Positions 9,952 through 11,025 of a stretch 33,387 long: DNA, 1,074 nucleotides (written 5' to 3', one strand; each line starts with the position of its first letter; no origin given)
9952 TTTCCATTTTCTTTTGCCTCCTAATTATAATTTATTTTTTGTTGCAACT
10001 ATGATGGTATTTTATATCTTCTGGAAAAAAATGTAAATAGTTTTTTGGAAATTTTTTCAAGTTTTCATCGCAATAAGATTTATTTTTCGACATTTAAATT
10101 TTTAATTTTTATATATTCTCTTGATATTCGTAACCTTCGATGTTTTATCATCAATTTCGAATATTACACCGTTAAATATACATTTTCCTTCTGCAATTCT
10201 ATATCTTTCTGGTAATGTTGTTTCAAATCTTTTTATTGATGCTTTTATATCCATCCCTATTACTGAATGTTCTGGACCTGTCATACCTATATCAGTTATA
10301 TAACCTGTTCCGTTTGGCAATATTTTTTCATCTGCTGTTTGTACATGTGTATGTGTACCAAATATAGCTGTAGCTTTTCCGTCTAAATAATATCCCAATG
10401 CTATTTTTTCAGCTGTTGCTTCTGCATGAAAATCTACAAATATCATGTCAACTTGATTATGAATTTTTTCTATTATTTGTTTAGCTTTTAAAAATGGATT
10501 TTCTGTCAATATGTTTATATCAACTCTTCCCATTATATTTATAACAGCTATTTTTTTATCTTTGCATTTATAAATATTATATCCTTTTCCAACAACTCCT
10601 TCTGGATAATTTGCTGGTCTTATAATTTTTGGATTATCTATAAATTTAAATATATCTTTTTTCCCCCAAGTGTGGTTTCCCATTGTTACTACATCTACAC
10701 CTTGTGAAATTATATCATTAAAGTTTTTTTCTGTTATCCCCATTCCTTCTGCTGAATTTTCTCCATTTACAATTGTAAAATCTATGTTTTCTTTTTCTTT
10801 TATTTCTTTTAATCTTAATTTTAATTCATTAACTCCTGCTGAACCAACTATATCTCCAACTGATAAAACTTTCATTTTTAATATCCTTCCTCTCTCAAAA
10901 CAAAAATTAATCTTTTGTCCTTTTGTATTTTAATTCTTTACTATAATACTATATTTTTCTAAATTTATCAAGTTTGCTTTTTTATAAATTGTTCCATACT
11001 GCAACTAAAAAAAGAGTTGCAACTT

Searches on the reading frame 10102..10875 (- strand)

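Call 88: search_protein_families(library=pfam, proteins=[window:10102-10875:-], max_evalue=0.00001)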
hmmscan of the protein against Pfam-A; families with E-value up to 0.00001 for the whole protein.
window:10102-10875:- (257 aa): 2 families
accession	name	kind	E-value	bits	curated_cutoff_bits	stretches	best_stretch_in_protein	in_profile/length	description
PF13277.11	YmdB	-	1.5e-105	352.4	27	1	4-254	1-253/253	YmdB-like protein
PF00149.33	Metallophos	-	1.5e-10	42.3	21.5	1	1-178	1-190/191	Calcineurin-like phosphoesterase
